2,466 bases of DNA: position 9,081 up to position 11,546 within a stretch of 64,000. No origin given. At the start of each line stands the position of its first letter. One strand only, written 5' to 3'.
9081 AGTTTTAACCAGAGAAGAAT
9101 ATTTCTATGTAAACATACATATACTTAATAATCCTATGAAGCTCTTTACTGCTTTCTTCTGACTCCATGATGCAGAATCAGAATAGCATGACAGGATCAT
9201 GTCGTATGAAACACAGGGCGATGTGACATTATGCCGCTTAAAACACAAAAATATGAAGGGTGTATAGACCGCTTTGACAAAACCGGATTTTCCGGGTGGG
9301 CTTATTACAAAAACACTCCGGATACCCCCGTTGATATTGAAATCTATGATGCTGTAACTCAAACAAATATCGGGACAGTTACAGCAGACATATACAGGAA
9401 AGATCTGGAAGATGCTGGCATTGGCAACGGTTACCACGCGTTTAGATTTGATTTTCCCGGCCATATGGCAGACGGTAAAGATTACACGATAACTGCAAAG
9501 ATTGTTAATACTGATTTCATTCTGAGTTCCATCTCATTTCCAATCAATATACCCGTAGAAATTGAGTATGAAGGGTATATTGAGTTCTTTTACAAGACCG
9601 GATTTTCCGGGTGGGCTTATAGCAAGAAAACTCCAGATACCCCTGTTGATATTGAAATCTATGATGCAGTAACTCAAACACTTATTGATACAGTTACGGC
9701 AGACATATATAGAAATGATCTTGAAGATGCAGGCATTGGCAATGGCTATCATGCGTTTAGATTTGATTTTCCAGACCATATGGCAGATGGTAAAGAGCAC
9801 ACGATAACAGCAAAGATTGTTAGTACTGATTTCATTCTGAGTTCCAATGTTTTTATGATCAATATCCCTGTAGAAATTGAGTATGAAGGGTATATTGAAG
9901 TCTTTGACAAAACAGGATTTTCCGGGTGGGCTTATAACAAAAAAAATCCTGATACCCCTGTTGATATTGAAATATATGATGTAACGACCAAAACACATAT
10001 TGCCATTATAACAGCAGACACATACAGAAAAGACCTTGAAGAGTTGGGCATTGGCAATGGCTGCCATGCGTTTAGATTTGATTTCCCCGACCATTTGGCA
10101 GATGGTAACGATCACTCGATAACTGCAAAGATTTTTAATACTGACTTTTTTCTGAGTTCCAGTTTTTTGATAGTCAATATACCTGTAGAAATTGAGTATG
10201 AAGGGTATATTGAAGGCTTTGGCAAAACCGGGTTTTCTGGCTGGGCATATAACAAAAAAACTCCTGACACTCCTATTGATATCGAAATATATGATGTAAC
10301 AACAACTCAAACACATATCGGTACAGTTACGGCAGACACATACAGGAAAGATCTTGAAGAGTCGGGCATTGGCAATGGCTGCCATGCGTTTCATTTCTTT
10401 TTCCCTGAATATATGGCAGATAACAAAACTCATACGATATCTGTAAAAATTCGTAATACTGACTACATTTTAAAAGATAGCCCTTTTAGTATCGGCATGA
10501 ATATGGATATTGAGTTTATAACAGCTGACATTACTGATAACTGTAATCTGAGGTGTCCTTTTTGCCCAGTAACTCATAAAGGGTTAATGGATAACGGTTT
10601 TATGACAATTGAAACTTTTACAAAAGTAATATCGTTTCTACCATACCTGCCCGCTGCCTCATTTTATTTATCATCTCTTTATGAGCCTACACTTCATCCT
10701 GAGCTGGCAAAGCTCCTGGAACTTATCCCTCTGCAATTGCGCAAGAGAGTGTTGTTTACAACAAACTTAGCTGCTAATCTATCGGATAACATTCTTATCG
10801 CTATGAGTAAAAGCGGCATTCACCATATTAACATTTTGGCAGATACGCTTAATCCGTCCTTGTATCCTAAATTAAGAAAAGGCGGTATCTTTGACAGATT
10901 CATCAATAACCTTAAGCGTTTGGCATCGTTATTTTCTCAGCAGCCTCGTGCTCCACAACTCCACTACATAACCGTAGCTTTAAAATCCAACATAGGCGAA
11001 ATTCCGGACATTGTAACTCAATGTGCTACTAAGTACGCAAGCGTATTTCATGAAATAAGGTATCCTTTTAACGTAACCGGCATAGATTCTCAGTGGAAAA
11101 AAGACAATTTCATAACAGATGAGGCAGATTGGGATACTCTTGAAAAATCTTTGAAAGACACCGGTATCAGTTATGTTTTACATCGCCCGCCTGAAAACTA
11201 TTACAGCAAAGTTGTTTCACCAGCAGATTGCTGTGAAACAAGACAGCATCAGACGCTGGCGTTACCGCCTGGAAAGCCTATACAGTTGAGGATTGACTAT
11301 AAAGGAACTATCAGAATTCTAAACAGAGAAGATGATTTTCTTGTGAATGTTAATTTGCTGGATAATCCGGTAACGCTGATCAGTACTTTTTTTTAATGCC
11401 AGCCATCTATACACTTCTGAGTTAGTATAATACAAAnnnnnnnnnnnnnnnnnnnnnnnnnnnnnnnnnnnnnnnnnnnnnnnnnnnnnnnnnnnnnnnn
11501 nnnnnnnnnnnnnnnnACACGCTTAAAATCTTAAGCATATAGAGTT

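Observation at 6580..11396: Nine copies of a ~105-aa module across three tandem genes, two fused to paralogous radical SAM domains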

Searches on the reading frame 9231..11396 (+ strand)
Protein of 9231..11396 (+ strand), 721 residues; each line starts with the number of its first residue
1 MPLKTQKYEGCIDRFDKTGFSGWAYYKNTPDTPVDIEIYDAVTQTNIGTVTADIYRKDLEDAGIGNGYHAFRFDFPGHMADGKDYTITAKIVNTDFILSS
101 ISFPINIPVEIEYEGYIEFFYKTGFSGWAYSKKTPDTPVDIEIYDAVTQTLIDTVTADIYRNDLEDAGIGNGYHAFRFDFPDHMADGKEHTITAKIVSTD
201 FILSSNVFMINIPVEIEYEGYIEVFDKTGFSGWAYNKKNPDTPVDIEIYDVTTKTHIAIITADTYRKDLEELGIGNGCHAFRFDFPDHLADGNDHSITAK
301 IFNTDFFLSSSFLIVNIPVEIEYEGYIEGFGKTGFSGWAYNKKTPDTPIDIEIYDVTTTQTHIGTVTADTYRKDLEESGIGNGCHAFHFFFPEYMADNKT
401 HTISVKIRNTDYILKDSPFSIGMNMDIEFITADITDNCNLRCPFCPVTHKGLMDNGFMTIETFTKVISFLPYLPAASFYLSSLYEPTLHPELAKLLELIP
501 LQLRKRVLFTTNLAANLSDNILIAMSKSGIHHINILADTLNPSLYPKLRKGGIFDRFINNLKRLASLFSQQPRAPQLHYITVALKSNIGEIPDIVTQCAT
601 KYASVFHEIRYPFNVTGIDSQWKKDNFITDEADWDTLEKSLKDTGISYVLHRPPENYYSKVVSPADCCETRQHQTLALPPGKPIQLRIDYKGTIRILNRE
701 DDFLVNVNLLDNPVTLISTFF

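Call 5: search_protein_families(library=pfam, proteins=[window:9231-11396:+], max_evalue=0.01)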
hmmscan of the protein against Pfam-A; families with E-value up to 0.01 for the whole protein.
window:9231-11396:+ (721 aa): 6 families
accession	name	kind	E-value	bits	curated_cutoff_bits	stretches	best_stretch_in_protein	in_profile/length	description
PF04055.27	Radical_SAM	-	2.3e-12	47.8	29.5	1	434-567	3-139/166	Radical SAM superfamily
PF09923.14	DUF2155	-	3e-05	24.5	27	0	221-253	50-86/89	Uncharacterized protein conserved in bacteria (DUF2155)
PF25621.1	PhiKZ_gp244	-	3.6e-05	24.3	27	0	344-417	3-78/116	Bacteriophage PhiKZ capsid decoration protein gp244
PF18560.7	Lectin_like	-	0.00059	20.5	27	0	24-97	38-107/156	Lectin like domain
PF09092.17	Lyase_N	-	0.0015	18.8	26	0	329-358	65-94/166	Lyase, N terminal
PF12414.13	Fox-1_C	-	0.0039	18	25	0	38-80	32-74/94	Calcitonin gene-related peptide regulator C terminal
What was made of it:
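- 10509..11393 (+): Gene 3 rSAM domain, with CX3CX2C at 10542-10565. Family-invariant residues are replaced: Cys482->Ser and His484->Tyr (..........), Ser536->Leu (NILAD) and Asp448->Thr. PF04055 scores 47.8 bits (call 5).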

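Call 6: search_protein_families(library=ncbifam, proteins=[window:9231-11396:+], max_evalue=0.01)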
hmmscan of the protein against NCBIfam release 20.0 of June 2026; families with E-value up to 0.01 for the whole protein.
window:9231-11396:+ (721 aa): 18 families
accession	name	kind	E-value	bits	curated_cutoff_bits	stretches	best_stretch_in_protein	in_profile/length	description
TIGR04317.1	W_rSAM_matur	equivalog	1.4e-14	54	380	1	426-600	2-173/349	tungsten cofactor oxidoreductase radical SAM maturase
TIGR04311.1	rSAM_Geo_metal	subfamily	1.2e-11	44.3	400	1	432-604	7-180/423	radical SAM/SPASM family putative metalloenzyme maturase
TIGR02668.1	moaA_archaeal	equivalog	1.7e-10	40.4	325.25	1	431-612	13-187/303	GTP 3',8-cyclase MoaA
TIGR02666.1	moaA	equivalog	1.1e-09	37.8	284.05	1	433-565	15-151/336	GTP 3',8-cyclase MoaA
NF001199.0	PRK00164.2-1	equivalog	1.3e-09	37.6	231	1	431-643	15-215/308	GTP 3',8-cyclase MoaA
TIGR04321.1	spiroSPASM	subfamily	1.9e-09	36.8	250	1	429-570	232-382/510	spiro-SPASM protein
TIGR04340.1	rSAM_ACGX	hypoth_equivalog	1.5e-05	24.4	400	1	433-612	8-183/341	radical SAM/SPASM domain protein, ACGX system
TIGR04167.1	rSAM_SeCys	equivalog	5.2e-05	22.6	300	1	426-567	6-146/303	arsenosugar biosynthesis radical SAM (seleno)protein ArsS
TIGR00235.1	udk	equivalog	9.5e-05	22.1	220.3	0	242-289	20-66/207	uridine kinase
NF050035.1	rSAM_WgK_link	exception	0.00014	21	650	1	430-565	11-144/367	radical SAM/SPASM peptide maturase WgkB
TIGR04507.1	fluorinase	equivalog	0.0002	20.8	400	0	45-69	198-222/286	adenosyl-fluoride synthase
TIGR01675.1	plant-AP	equivalog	0.00022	20.6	264.3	0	222-270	102-150/229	plant acid phosphatase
TIGR02109.1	PQQ_syn_pqqE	equivalog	0.00037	19.5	381.35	1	431-599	10-170/358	pyrroloquinoline quinone biosynthesis protein PqqE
NF047865.1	rSAM_PapB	equivalog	0.00068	18.9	340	1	430-474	5-49/330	PapB family radical SAM/SPASM ranthipeptide maturase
NF004018.0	PRK05480.1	equivalog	0.0018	17.7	180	0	244-289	22-66/210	uridine kinase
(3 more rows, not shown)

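Call 7: search_solved_structures(query=window:9231-11396:+, max_evalue=1, show_alignments=2)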
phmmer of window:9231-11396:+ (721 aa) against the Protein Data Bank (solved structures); distinct sequences matched with E-value up to 1: 4.
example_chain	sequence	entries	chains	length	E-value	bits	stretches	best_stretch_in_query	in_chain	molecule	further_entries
6efn_A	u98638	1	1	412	0.067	14.9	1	416-607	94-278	Sporulation killing factor maturation protein SkfB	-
3t7v_A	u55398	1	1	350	0.08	14.6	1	436-563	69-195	methylornithine synthase PylB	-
7tol_A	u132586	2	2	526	0.13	13.9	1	429-547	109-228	glycerol dibiphytanyl glycerol tetraether - macrocyclic archaeol synthase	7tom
6c8v_A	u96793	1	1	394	0.45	12.1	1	430-543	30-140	Coenzyme PQQ synthesis protein E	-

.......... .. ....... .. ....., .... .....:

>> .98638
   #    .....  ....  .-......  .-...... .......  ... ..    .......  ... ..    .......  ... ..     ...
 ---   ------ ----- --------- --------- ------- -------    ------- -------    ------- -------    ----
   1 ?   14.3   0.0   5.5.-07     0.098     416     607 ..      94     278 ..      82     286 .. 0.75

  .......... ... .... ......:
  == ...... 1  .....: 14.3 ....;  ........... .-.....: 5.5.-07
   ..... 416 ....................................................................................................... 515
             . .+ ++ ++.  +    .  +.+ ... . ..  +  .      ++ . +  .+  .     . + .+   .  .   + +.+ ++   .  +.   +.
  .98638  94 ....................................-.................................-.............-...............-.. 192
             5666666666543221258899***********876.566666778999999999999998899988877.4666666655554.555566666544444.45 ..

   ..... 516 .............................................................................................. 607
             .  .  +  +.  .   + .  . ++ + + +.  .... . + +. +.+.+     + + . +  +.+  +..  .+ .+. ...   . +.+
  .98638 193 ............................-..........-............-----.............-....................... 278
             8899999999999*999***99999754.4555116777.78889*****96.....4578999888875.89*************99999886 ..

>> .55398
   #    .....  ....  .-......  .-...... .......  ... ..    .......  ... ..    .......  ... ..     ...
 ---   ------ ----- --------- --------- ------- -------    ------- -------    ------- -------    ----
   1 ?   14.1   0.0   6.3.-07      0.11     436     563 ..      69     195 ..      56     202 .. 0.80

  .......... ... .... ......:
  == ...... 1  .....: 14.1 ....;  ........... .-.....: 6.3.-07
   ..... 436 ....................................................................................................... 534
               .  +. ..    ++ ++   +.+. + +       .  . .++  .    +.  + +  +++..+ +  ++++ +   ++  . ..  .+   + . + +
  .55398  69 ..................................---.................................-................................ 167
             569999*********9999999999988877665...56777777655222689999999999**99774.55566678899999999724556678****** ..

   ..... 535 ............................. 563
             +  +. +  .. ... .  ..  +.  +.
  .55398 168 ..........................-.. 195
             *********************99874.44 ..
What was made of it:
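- Closest known: SPASM/twitch radical SAM enzymes. Same: They give the best NCBIfam matches over the N-terminal half of the rSAM core: the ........, EP and TTN blocks and the NIS.D ribose motif (calls 6, 7).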

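Call 8: find_homologous_proteins(query=window:9231-11396:+, max_evalue=0.001)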
Query window:9231-11396:+ (721 aa): 204 proteins with E <= 0.001 among 8000 candidates; the best 120 are listed.
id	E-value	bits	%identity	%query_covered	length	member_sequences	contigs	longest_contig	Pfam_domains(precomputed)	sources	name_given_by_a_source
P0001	0.0e+0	1682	100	100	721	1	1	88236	PF04055.28,PF09923.15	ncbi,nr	ncbi:MAG: radical SAM protein [Nitrospirae bacterium]|nr:radical SAM protein [Nitrospirota bacterium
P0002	0.0e+0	1480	88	100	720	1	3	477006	PF04055.28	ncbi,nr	ncbi:MAG: radical SAM protein [Nitrospirae bacterium]|nr:radical SAM protein [Nitrospirota bacterium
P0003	0.0e+0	1112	78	84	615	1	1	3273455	PF04055.28,PF25621.2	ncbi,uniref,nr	ncbi:radical SAM protein [Candidatus Magnetomonas plexicatena]|uniref:radical SAM protein n=1 Tax=Ca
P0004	2.2e-280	950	61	84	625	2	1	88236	PF04055.28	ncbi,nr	ncbi:MAG: radical SAM protein [Nitrospirae bacterium]|nr:radical SAM protein [Nitrospirota bacterium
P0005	1.6e-79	286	37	55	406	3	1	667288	PF04055.28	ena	-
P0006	4.7e-77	278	37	55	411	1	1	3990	PF04055.28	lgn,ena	-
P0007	9.8e-77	277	36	55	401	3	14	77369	PF04055.28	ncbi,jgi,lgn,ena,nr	ncbi:MAG: radical SAM protein [Bacteroidales bacterium]|jgi:molybdenum cofactor biosynthesis enzyme 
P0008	3.9e-75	272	37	55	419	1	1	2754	PF04055.28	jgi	jgi:molybdenum cofactor biosynthesis enzyme MoaA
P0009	2.6e-74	269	35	55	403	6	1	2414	PF04055.28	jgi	-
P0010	2.8e-74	269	37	54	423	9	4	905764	PF04055.28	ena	-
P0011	3.6e-74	269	36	57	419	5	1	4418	PF04055.28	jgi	-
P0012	2.1e-73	266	36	55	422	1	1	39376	PF04055.28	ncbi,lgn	-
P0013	5.5e-73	265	37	54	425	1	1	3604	PF04055.28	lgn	-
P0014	7.5e-73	264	37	55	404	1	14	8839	PF04055.28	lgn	-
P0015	1.5e-72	263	36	55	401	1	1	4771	PF04055.28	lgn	-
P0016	3.1e-72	262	35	55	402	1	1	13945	PF04055.28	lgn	-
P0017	3.8e-72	262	37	55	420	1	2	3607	PF04055.28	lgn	-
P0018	6.1e-72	261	38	54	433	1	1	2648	PF04055.28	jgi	jgi:hypothetical protein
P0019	2.8e-71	259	35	54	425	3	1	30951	PF04055.28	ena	-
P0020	5.0e-71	258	38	45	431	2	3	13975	PF04055.28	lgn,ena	-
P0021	8.4e-71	258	37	53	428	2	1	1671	PF04055.28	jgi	jgi:molybdenum cofactor biosynthesis enzyme MoaA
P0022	2.6e-70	256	37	56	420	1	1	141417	PF04055.28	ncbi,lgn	-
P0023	3.6e-70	256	36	54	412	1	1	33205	PF04055.28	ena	-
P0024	5.3e-70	255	36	53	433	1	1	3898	PF04055.28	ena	-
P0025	6.7e-70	255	35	55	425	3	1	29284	PF04055.28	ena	-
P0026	8.2e-70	254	35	55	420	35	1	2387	PF04055.28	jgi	jgi:molybdenum cofactor biosynthesis enzyme MoaA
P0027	4.8e-69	252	33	56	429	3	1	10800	PF04055.28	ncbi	ncbi:MAG: radical SAM protein [Vicinamibacteraceae bacterium]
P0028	5.9e-69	252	35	57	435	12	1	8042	PF04055.28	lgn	-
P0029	1.0e-68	251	35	54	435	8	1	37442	PF04055.28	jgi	jgi:hypothetical protein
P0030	1.0e-68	251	35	53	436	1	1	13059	PF04055.28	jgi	jgi:hypothetical protein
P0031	1.3e-68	250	36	54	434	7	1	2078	PF04055.28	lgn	-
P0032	1.6e-68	250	36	54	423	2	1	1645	PF04055.28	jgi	jgi:hypothetical protein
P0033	3.8e-68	249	35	56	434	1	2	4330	PF04055.28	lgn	-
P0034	5.8e-68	248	36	54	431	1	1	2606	PF04055.28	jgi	jgi:MoaA/NifB/PqqE/SkfB family radical SAM enzyme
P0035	5.9e-68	248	36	53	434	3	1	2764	PF04055.28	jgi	jgi:MoaA/NifB/PqqE/SkfB family radical SAM enzyme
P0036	6.2e-68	248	36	53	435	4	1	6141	PF04055.28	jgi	jgi:hypothetical protein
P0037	7.2e-68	248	35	57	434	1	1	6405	PF04055.28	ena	-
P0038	1.0e-67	247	36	52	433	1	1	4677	PF04055.28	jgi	jgi:MoaA/NifB/PqqE/SkfB family radical SAM enzyme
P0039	2.2e-67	246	36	52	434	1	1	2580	PF04055.28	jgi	jgi:hypothetical protein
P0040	1.9e-66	243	37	43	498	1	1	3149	PF04055.28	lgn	-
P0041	2.0e-66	243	34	55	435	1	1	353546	PF04055.28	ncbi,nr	ncbi:MAG: radical SAM protein [Luteitalea sp.]|nr:radical SAM protein [Luteitalea sp.]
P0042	5.6e-66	242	35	55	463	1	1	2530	PF04055.28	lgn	-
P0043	6.0e-65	238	32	55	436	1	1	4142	PF04055.28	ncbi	-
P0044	9.9e-64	234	35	53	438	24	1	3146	PF04055.28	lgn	-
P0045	1.1e-62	231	28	81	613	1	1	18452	PF04055.28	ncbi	-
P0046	1.9e-62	230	34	55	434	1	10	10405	PF04055.28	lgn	-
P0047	1.6e-61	227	35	46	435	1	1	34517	PF04055.28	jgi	jgi:molybdenum cofactor biosynthesis enzyme MoaA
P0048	2.7e-59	220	32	55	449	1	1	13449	PF04055.28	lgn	-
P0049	3.4e-57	213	34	57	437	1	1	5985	PF04055.28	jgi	-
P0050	2.3e-56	210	29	56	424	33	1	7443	PF04055.28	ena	-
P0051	2.9e-56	210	28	70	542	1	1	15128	PF04055.28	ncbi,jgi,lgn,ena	jgi:sulfatase maturation enzyme AslB (radical SAM superfamily)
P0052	1.2e-55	208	32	54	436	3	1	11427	PF04055.28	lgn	-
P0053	1.7e-55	207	33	45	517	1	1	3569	PF04055.28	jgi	jgi:hypothetical protein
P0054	1.3e-54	204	32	46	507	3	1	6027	PF04055.28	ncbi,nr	ncbi:MAG: radical SAM protein [Rhodospirillales bacterium]|nr:radical SAM protein [Rhodospirillales 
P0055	2.8e-54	203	32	44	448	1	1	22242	PF04055.28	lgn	-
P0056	6.8e-54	202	29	67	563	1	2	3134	PF04055.28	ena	-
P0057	7.1e-54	202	32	56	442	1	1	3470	PF04055.28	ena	-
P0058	7.3e-54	202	32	59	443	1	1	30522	PF04055.28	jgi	jgi:molybdenum cofactor biosynthesis enzyme MoaA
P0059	6.3e-53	199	29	56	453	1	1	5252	PF04055.28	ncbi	-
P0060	8.5e-53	198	30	54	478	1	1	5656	PF04055.28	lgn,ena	-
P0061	8.6e-53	198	27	69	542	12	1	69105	PF04055.28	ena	-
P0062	9.4e-53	198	33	55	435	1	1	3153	PF04055.28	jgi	jgi:hypothetical protein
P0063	1.7e-52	197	31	55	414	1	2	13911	PF04055.28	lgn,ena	-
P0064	1.9e-52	197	29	54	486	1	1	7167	PF04055.28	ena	-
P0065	2.5e-52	197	30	56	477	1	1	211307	PF04055.28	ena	-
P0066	7.2e-52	195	26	70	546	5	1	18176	PF04055.28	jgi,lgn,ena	jgi:wyosine [tRNA(Phe)-imidazoG37] synthetase (radical SAM superfamily)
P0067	1.8e-51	194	31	45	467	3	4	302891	PF04055.28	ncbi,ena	-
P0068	5.5e-51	192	32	46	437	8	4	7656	PF04055.28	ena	-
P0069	2.3e-50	190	31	52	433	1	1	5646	PF04055.28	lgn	-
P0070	2.3e-50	190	33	44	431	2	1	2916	PF04055.28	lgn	-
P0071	2.6e-50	190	28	55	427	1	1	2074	PF04055.28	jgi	jgi:hypothetical protein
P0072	3.9e-50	189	29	52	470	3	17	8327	PF04055.28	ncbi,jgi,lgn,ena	jgi:MoaA/NifB/PqqE/SkfB family radical SAM enzyme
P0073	7.7e-50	188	29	55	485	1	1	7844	PF04055.28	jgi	jgi:molybdenum cofactor biosynthesis enzyme MoaA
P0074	1.7e-49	187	28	54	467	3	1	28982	PF04055.28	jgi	jgi:sulfatase maturation enzyme AslB (radical SAM superfamily)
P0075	2.1e-49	187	31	46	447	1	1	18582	PF04055.28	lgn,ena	-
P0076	3.6e-49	186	30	53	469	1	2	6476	PF04055.28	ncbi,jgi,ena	jgi:sulfatase maturation enzyme AslB (radical SAM superfamily)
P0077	4.1e-49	186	29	52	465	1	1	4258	PF04055.28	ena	-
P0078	4.2e-49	186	32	46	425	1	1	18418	PF04055.28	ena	-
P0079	5.7e-49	185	26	67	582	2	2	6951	PF04055.28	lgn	-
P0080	7.4e-49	185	28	45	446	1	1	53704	PF04055.28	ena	-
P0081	3.9e-48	183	31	44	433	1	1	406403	PF04055.28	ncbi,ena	-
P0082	3.9e-48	183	31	48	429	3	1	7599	PF04055.28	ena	-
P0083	4.1e-48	183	31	45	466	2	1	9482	PF04055.28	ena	-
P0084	7.0e-48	182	31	45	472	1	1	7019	PF04055.28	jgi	jgi:hypothetical protein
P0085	1.8e-47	180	33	45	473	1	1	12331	PF04055.28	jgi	jgi:molybdenum cofactor biosynthesis enzyme MoaA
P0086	3.1e-47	180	31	48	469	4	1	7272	PF04055.28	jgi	jgi:Radical SAM superfamily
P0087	3.7e-47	179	30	48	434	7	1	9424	PF04055.28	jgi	jgi:hypothetical protein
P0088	3.9e-47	179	31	46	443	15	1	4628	PF04055.28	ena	-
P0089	4.1e-47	179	34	44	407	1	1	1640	PF04055.28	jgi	jgi:sulfatase maturation enzyme AslB (radical SAM superfamily)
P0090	6.0e-47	179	31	45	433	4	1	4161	PF04055.28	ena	-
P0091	6.5e-47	179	32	45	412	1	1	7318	PF04055.28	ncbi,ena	-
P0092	6.8e-47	179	30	45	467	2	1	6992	PF04055.28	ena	-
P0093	7.2e-47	178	30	46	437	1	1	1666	PF04055.28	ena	-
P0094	1.1e-46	178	31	44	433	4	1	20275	PF04055.28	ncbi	-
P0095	1.2e-46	178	31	47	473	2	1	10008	PF04055.28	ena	-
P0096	1.2e-46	178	28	43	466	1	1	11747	PF04055.28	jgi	jgi:MoaA/NifB/PqqE/SkfB family radical SAM enzyme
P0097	1.4e-46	178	26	60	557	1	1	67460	PF04055.28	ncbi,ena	-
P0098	1.7e-46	177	29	55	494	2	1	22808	PF04055.28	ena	-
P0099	1.8e-46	177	30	52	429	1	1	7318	PF04055.28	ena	-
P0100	2.2e-46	177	30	45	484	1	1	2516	PF04055.28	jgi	jgi:hypothetical protein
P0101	2.3e-46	177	31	47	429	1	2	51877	PF04055.28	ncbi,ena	-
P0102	2.9e-46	176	32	46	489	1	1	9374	PF04055.28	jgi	jgi:sulfatase maturation enzyme AslB (radical SAM superfamily)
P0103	3.0e-46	176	28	54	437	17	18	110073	PF04055.28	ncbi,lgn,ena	-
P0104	3.3e-46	176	31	44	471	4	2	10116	PF04055.28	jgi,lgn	-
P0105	3.5e-46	176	31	44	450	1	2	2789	PF04055.28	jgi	jgi:molybdenum cofactor biosynthesis enzyme MoaA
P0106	7.0e-46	175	28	45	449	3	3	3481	PF04055.28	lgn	-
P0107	7.8e-46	175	28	52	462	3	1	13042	PF04055.28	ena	-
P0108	8.0e-46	175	30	44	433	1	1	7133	PF04055.28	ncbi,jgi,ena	jgi:hypothetical protein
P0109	1.7e-45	174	31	45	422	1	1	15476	PF04055.28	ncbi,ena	-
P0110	1.8e-45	174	29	57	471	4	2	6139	PF04055.28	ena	-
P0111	2.2e-45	174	28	54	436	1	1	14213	PF04055.28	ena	-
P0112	2.4e-45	173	30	53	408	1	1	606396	PF04055.28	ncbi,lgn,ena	-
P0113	2.4e-45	173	30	55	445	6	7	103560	PF04055.28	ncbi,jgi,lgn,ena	-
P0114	2.6e-45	173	30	46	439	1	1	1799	PF04055.28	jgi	jgi:hypothetical protein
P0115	4.8e-45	172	29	45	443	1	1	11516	PF04055.28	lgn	-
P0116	6.3e-45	172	31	50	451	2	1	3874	PF04055.28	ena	-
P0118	2.2e-44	170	30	44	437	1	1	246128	PF04055.28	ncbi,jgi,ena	jgi:hypothetical protein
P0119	2.9e-44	170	28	52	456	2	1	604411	PF04055.28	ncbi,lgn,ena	-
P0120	3.9e-44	169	27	52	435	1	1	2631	PF04055.28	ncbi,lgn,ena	-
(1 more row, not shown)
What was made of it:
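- The source is a metagenome-assembled genome (call 8).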

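Call 21: find_encoding_contigs(protein=P0007, flank=10000, max_places=4)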
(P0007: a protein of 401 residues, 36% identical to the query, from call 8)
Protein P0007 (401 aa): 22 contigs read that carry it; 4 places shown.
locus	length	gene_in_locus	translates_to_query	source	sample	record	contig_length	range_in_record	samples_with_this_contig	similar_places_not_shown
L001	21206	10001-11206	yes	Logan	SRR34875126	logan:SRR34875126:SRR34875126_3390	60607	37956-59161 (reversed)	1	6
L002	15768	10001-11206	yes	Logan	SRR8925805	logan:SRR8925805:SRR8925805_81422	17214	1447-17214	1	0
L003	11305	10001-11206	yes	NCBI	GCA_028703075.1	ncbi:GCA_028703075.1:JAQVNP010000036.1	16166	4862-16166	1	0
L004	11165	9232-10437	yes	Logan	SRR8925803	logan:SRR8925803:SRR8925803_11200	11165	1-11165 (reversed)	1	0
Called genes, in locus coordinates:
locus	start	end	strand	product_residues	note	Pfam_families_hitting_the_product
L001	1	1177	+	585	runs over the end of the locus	PF23357:DUF7088, PF09822:ABC_transp_aux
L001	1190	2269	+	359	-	PF14238:DUF4340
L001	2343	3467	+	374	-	PF00712:DNA_pol3_beta, PF02767:DNA_pol3_beta_2, PF02768:DNA_pol3_beta_3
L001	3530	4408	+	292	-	PF13369:Transglut_core2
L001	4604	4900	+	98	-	PF12840:HTH_20, PF01022:HTH_5 (weak)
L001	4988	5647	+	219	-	-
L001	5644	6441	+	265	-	PF10727:Rossmann-like (weak), PF03807:F420_oxidored (weak), PF10728:DUF2520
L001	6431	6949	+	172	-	PF00702:Hydrolase (faint), PF13419:HAD_2 (weak), PF08282:Hydrolase_3 (weak)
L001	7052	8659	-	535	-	PF13600:DUF4140, PF13598:DUF4139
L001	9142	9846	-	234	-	-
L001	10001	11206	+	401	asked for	PF04055:Radical_SAM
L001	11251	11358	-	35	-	-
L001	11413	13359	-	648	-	PF12770:CHAT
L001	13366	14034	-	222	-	-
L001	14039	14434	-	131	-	PF03544:TonB_C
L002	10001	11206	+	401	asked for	PF04055:Radical_SAM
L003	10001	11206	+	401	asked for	PF04055:Radical_SAM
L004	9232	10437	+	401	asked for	PF04055:Radical_SAM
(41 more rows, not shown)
